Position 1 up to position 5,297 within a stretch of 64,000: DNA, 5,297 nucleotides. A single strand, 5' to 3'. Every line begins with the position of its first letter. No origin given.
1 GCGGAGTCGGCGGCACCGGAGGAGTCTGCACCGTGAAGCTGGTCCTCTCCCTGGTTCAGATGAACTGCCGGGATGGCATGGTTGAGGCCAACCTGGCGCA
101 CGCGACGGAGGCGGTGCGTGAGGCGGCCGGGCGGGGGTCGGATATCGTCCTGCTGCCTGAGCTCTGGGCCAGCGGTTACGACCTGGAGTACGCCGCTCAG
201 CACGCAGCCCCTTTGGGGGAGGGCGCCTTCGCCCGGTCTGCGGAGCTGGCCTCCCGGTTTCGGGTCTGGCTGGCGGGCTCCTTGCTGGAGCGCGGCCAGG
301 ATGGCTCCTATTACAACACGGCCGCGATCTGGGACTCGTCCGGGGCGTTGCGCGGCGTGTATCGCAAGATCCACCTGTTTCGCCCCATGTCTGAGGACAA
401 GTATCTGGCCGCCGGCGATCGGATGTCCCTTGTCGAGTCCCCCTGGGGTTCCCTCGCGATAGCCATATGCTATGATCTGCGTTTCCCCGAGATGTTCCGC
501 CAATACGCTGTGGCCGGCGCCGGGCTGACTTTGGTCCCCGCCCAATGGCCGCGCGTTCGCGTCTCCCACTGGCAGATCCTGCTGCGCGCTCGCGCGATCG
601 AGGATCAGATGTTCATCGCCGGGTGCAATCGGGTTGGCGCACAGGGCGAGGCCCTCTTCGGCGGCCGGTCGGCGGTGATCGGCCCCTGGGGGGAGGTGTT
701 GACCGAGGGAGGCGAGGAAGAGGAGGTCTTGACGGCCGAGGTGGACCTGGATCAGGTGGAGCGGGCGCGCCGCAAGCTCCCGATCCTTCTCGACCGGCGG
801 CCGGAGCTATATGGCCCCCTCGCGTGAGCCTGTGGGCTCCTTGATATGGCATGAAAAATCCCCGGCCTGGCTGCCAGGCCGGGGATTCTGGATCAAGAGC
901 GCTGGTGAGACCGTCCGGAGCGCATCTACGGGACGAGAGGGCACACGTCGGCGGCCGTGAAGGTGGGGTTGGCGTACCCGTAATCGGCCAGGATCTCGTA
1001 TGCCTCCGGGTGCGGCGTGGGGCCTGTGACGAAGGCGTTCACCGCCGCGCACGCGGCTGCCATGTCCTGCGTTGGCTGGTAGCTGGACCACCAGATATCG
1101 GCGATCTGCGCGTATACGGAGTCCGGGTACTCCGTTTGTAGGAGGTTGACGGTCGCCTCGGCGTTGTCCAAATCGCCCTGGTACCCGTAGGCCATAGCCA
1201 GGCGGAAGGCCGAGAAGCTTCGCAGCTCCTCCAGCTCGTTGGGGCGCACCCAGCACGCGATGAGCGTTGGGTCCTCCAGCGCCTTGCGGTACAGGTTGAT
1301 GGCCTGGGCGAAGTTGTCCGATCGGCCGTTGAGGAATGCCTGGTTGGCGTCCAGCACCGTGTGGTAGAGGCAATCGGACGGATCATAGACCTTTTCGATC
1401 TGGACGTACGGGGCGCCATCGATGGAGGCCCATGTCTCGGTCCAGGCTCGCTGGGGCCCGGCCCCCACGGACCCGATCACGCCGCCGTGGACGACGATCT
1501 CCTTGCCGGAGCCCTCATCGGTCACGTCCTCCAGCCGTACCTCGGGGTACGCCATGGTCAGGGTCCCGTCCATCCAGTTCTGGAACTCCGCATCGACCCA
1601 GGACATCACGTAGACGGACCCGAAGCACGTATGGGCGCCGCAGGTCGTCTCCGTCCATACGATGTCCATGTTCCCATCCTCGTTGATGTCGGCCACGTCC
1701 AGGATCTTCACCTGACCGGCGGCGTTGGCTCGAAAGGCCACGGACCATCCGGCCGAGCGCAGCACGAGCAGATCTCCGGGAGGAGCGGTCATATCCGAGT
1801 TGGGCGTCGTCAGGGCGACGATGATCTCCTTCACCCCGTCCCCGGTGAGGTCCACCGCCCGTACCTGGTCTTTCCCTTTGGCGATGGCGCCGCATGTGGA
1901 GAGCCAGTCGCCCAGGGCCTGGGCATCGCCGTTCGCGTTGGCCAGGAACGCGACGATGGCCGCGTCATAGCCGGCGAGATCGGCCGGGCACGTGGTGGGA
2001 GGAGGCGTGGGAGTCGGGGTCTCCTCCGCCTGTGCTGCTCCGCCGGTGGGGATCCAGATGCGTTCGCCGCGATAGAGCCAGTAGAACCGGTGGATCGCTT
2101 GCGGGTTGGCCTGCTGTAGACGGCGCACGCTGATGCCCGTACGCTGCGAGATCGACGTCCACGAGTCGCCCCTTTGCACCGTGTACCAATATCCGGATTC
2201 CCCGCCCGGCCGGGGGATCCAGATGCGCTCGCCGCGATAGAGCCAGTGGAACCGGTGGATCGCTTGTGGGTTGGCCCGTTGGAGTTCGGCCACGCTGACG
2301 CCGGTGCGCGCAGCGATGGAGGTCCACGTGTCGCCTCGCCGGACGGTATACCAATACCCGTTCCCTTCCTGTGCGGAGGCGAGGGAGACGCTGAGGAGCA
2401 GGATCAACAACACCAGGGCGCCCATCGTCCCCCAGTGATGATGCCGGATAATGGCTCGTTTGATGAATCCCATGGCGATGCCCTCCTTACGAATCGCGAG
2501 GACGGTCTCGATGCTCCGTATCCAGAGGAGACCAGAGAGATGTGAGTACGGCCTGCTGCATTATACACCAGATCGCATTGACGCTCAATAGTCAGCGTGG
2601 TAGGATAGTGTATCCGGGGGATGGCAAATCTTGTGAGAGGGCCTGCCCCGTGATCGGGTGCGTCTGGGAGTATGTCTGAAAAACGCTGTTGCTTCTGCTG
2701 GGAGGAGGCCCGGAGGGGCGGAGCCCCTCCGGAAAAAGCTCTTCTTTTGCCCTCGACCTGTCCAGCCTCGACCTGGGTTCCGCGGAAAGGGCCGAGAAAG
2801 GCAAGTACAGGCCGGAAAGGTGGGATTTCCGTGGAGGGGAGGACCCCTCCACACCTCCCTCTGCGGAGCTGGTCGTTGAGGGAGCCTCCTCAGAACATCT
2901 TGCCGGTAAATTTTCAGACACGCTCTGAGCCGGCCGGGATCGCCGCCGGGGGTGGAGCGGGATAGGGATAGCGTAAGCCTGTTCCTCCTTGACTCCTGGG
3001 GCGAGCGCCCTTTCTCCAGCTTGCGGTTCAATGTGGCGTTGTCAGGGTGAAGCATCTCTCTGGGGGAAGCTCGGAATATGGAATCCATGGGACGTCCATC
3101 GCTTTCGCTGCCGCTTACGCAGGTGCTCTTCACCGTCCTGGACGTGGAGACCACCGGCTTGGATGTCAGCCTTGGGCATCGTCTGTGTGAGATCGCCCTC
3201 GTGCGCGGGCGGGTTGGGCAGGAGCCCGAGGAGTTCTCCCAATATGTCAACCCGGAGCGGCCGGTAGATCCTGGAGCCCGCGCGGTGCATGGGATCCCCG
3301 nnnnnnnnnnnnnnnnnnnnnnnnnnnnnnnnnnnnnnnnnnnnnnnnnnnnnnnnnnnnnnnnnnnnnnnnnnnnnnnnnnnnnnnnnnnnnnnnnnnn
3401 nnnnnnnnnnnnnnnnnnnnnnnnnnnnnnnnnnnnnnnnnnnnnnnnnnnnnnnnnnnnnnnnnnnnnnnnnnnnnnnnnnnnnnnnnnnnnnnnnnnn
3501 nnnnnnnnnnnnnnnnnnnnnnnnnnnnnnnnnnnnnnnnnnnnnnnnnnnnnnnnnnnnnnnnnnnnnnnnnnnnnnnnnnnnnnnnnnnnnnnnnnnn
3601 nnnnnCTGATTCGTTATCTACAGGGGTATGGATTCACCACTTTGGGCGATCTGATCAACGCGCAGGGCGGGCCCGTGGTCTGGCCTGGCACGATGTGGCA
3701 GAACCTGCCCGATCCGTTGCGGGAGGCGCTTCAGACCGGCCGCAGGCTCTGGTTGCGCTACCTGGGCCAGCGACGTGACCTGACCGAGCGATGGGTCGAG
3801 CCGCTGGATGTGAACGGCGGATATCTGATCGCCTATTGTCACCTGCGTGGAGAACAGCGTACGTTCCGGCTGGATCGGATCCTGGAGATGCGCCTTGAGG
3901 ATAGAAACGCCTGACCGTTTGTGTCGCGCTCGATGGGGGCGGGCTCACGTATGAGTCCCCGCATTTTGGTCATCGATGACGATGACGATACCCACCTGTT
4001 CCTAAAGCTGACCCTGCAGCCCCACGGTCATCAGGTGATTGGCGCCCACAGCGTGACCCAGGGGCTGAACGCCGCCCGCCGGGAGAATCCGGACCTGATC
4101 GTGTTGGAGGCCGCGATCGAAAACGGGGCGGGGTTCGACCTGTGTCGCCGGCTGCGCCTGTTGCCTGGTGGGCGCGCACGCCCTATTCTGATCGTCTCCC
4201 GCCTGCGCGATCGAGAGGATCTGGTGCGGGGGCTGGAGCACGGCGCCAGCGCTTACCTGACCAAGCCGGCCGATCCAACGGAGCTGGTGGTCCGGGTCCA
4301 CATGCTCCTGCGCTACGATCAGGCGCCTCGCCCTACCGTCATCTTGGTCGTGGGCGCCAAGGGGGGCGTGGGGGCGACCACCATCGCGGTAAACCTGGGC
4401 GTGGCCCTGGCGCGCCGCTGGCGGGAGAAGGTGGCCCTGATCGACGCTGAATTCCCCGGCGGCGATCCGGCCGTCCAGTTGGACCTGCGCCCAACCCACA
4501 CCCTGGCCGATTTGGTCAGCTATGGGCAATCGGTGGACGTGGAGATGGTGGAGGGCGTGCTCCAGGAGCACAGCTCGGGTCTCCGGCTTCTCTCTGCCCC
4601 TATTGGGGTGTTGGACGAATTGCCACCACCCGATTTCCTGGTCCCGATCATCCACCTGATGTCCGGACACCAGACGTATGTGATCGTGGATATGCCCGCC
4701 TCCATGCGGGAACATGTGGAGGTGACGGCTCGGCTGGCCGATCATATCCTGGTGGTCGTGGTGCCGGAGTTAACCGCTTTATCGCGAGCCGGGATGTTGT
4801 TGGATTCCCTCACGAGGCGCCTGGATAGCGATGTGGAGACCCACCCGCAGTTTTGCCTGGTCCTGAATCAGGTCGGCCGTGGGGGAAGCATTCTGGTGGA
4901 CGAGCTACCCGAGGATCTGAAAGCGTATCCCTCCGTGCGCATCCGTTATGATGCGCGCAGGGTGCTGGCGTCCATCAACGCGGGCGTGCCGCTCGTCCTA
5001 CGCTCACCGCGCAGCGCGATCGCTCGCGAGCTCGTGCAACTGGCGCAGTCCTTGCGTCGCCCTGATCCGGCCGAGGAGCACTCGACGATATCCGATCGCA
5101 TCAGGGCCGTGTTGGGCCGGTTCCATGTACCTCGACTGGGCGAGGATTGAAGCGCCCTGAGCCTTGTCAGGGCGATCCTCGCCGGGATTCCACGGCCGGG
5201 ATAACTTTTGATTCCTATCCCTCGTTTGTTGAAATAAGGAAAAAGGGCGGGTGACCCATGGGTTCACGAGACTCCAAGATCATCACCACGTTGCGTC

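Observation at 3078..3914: DnaQ-type 3'-5' exonuclease fused to a WYL ligand-sensing domain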

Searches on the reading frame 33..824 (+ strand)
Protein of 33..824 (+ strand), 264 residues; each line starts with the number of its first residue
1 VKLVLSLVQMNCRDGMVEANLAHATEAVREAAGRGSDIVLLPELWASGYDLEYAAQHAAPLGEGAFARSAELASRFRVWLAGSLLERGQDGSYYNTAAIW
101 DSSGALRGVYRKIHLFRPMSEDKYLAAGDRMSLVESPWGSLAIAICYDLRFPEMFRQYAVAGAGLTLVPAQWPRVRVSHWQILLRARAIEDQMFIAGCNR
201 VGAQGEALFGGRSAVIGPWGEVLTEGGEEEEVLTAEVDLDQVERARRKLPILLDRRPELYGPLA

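Call 49: search_protein_families(library=padloc, proteins=[window:33-824:+], max_evalue=0.00001)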
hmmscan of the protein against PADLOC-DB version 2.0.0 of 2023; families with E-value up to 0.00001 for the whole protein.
window:33-824:+ (264 aa): 0 families

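Call 65: search_protein_families(library=pfam, proteins=[window:33-824:+], max_evalue=0.00001)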
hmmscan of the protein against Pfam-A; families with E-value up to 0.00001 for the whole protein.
window:33-824:+ (264 aa): 1 family
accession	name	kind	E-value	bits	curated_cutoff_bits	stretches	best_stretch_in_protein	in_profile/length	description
PF00795.27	CN_hydrolase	-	4.4e-54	183.9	23.2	1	6-247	3-256/256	Carbon-nitrogen hydrolase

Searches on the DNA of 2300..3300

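Call 24: search_rna_families(source=window, start=2300, end=3300, threshold=evalue, max_evalue=1)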
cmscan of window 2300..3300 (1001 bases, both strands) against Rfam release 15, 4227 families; matches with E-value up to 1: 1.
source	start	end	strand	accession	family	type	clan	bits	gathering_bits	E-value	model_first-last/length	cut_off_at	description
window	3154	3300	+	RF01946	KCNQ1OT1_1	Gene; lncRNA;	-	8.4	70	0.98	1-139/464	3'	KCNQ1 overlapping transcript 1 conserved region 1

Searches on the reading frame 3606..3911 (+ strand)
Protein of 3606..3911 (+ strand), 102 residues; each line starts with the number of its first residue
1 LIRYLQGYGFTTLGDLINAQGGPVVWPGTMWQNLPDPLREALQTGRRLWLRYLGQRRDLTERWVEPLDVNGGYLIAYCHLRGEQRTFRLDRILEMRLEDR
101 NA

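Call 37: search_protein_representatives(protein=window:3606-3911:+)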
Query: 102 residues. Proteins with E-value up to 0.001 (for the whole library): 722; up to 1e-10: 42; up to 1e-30: 1. The best 150 are listed.
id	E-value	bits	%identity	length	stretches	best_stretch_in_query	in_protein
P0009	4.5e-37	142.2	65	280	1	2-101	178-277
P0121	1.4e-27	111.7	60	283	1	6-98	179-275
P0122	1.5e-18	82.6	45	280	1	10-100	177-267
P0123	1.2e-17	79.7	57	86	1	24-99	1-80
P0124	1.3e-17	79.5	50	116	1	11-100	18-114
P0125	7.2e-17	77.1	51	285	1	8-98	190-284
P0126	2.6e-16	75.3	56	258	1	7-97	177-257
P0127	7.7e-16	73.8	49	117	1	2-93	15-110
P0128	1.2e-15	73.2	53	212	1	4-98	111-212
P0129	1.7e-15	72.7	50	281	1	7-98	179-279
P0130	3.2e-15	71.8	50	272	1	4-95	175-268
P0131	5.5e-15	71.0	50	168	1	11-94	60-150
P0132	6.0e-14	67.7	48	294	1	4-97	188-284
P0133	1.0e-13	67.0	50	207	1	6-97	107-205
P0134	1.1e-13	66.9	46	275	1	5-98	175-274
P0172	5.8e-10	54.9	38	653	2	9-95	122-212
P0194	8.0e-09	51.2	43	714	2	27-99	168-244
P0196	9.9e-09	50.9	52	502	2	35-95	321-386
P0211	3.5e-08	49.1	39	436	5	46-83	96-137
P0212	3.9e-08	49.0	48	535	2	38-100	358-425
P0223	9.3e-08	47.8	47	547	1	19-95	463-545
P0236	1.8e-07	46.8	44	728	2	36-97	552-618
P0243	2.4e-07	46.4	40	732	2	35-97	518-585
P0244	2.4e-07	46.4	52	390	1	33-97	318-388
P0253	3.1e-07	46.1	45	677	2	19-96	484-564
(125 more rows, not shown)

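Call 41: search_solved_structures(query=A4, max_evalue=1, show_alignments=3)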
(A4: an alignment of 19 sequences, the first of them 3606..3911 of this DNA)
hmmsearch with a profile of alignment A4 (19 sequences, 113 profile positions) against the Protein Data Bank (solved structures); distinct sequences matched with E-value up to 1: 19.
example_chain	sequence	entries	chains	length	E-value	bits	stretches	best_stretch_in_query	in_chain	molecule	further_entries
6sj9_A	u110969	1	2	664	2.2e-17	66.2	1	37-110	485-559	Proteasome accessory factor B/C (PafBC)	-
7p5x_AX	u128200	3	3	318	2.5e-12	49.9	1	39-110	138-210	PafC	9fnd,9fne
8bnv_A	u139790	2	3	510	4e-12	49.3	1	45-111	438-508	AAA family ATPase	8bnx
8bns_A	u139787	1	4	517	1.8e-09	40.7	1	45-110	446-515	AAA ATPase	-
7p5x_AY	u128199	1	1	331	4.8e-09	39.4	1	39-109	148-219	Transcriptional regulator-like protein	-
9fnd_X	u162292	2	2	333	4.9e-09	39.3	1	39-109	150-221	Transcriptional regulator-like protein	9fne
7qfz_A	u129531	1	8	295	6.6e-06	29.2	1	38-110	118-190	WYL domain-containing protein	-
7tb5_A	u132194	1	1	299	1.6e-05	28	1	43-106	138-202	WYL domain-containing protein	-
7t8k_A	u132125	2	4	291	0.00019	24.5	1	22-106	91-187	BrxR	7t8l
9cu3_B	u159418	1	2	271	0.0045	20.1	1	21-110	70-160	WYL domain-containing protein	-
9pfq_Q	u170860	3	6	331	0.0063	19.6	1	21-110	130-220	WYL domain-containing protein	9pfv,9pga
7tb6_A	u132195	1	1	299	0.0066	19.6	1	40-105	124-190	S. maltophilia CapW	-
8tp8_A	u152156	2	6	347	0.0069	19.5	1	21-110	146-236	DeoR-family transcriptional regulator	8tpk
7tzv_A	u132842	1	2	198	0.033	17.3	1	39-110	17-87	WYL domain-containing protein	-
7u02_B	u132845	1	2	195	0.038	17.1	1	39-110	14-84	WYL domain-containing protein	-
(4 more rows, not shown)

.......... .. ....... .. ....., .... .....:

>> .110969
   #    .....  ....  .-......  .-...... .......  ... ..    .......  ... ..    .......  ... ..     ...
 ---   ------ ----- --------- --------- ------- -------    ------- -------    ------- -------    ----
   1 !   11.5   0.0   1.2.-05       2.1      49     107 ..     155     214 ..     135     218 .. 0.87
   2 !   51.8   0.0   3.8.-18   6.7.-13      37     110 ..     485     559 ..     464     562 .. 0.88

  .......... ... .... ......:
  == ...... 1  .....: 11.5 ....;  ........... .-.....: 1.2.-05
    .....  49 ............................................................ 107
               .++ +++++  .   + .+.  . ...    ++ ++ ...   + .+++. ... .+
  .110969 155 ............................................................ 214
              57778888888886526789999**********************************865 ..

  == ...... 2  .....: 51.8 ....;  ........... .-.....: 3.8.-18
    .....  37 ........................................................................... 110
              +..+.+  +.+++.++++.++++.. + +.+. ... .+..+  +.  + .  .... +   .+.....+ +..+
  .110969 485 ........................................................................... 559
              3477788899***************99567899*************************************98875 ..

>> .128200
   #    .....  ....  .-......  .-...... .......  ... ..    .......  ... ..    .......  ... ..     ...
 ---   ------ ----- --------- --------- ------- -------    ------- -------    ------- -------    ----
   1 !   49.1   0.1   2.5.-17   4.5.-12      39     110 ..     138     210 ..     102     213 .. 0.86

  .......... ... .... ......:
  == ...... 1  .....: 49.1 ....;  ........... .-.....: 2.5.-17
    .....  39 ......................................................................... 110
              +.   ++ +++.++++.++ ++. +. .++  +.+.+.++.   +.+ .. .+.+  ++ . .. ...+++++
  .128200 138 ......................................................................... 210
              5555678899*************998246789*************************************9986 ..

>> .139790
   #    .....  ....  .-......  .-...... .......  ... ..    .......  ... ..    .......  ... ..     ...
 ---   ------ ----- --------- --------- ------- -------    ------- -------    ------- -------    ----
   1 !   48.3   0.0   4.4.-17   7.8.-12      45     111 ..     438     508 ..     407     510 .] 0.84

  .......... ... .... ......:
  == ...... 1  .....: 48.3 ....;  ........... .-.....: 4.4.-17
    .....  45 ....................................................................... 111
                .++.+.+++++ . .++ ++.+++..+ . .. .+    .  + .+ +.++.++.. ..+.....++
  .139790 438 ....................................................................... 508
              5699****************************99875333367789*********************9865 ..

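Call 55: search_protein_families(library=pfam, proteins=[P0172, P0194, P0196, P0211, P0212, P0223, P0236, P0243, P0253, P0244], max_evalue=0.001)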
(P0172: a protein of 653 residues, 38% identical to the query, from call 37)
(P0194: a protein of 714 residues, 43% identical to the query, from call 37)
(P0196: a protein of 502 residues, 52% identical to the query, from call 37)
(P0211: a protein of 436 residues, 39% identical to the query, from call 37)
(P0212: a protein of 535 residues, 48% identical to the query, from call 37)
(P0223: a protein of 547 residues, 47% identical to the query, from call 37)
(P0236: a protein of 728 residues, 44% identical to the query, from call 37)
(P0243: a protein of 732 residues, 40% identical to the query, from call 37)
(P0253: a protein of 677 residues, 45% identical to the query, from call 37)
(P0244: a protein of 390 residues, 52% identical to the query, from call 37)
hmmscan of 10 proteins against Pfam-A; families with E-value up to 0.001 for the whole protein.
P0172 (653 aa): 3 families
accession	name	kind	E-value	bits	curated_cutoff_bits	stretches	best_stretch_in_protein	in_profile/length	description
PF13280.12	WYL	-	7.7e-36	122.4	21.8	2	147-210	2-66/70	WYL domain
PF25583.1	WCX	-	8.6e-25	87.3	23.9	2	582-649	1-67/76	WCX domain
PF19187.6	HTH_PafC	-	1.3e-24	86.7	32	1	354-461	2-109/115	PafC helix-turn-helix domain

P0194 (714 aa): 3 families
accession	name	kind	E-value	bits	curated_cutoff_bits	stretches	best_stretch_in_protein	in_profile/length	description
PF13280.12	WYL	-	6.1e-41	138.7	21.8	2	529-597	2-70/70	WYL domain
PF19187.6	HTH_PafC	-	2.3e-19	69.7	32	1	383-481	2-96/115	PafC helix-turn-helix domain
PF25583.1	WCX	-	1.1e-07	32.5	23.9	0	277-349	3-75/76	WCX domain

P0196 (502 aa): 3 families
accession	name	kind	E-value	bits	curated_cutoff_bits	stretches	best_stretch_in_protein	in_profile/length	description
PF13280.12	WYL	-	9.6e-35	118.9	21.8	2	320-387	2-69/70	WYL domain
PF19187.6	HTH_PafC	-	1.6e-31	109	32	1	190-301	2-113/115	PafC helix-turn-helix domain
PF25583.1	WCX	-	1.1e-19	70.9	23.9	2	68-142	2-74/76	WCX domain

P0211 (436 aa): 1 family
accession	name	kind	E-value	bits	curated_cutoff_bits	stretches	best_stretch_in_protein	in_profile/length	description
PF17832.7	Pre-PUA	-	0.00013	22.9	23.5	0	8-22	10-24/86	Pre-PUA-like domain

P0212 (535 aa): 3 families
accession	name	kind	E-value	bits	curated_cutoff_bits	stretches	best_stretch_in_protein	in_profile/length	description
PF13280.12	WYL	-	1.4e-44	150.3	21.8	2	355-422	3-70/70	WYL domain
PF19187.6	HTH_PafC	-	3.4e-39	133.7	32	1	219-335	1-115/115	PafC helix-turn-helix domain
PF25583.1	WCX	-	8.2e-25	87.4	23.9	2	450-526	4-76/76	WCX domain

P0223 (547 aa): 2 families
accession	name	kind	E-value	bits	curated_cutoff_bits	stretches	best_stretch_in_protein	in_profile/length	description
PF13280.12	WYL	-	2.2e-19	69.7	21.8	1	480-546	3-69/70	WYL domain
PF13625.11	Helicase_C_3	-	3.1e-05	24.4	34.2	1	280-359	39-122/125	Helicase conserved C-terminal domain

P0236 (728 aa): 3 families
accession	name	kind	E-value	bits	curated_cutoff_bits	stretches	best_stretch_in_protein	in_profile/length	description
PF13280.12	WYL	-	3e-42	142.9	21.8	2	551-616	3-68/70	WYL domain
PF19187.6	HTH_PafC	-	1.2e-27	96.4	32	2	399-518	1-115/115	PafC helix-turn-helix domain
PF25583.1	WCX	-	2.5e-12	47.4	23.9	1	647-721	3-76/76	WCX domain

P0243 (732 aa): 3 families
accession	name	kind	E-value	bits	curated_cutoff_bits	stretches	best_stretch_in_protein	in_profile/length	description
PF13280.12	WYL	-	2.9e-40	136.5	21.8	2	517-584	2-69/70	WYL domain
PF19187.6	HTH_PafC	-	1.1e-23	83.7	32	1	362-475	1-114/115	PafC helix-turn-helix domain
PF25583.1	WCX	-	5e-17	62.4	23.9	2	220-295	2-75/76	WCX domain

P0253 (677 aa): 3 families
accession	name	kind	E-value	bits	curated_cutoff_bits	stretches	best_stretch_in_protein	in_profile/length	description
PF13280.12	WYL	-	1.5e-42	143.9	21.8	2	497-564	2-69/70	WYL domain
PF19187.6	HTH_PafC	-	2e-37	128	32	1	359-471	1-113/115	PafC helix-turn-helix domain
PF25583.1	WCX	-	1.3e-17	64.3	23.9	2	274-331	21-76/76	WCX domain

P0244 (390 aa): 1 family
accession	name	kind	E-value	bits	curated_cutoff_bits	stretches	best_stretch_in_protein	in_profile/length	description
PF13280.12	WYL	-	5.8e-15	55.5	21.8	1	320-384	3-68/70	WYL domain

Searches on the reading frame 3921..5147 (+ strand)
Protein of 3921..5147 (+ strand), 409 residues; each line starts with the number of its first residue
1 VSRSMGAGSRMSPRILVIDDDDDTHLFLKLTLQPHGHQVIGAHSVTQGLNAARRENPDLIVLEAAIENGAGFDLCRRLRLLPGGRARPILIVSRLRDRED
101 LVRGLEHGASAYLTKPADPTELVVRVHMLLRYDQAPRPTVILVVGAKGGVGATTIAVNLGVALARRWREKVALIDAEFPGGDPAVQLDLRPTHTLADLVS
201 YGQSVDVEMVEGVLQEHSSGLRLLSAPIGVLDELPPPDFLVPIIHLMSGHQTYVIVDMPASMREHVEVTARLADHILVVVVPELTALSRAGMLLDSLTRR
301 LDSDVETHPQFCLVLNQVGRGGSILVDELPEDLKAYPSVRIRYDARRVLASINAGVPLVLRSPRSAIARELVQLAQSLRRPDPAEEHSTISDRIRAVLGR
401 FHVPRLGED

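Call 49: search_protein_families(library=padloc, proteins=[window:3921-5147:+], max_evalue=0.00001)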
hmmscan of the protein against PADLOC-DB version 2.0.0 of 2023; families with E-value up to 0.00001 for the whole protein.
window:3921-5147:+ (409 aa): 0 families

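Call 65: search_protein_families(library=pfam, proteins=[window:3921-5147:+], max_evalue=0.00001)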
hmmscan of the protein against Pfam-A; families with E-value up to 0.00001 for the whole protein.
window:3921-5147:+ (409 aa): 5 families
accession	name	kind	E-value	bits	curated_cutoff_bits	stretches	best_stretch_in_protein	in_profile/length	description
PF00072.30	Response_reg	-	1.5e-17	64.2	30.2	1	15-126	1-110/111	Response regulator receiver domain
PF13614.12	AAA_31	-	3e-08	34.2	27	1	140-296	3-163/177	AAA domain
PF10609.15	ParA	-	3.4e-07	30.4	27.1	1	140-182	5-46/246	NUBPL iron-transfer P-loop NTPase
PF01656.29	CbiA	-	4.7e-07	30.2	25.4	1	141-177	1-36/125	CobQ/CobB/MinD/ParA nucleotide binding domain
PF06564.18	CBP_BcsQ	-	6.3e-06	26.3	21.3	0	140-176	3-38/234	Cellulose biosynthesis protein BcsQ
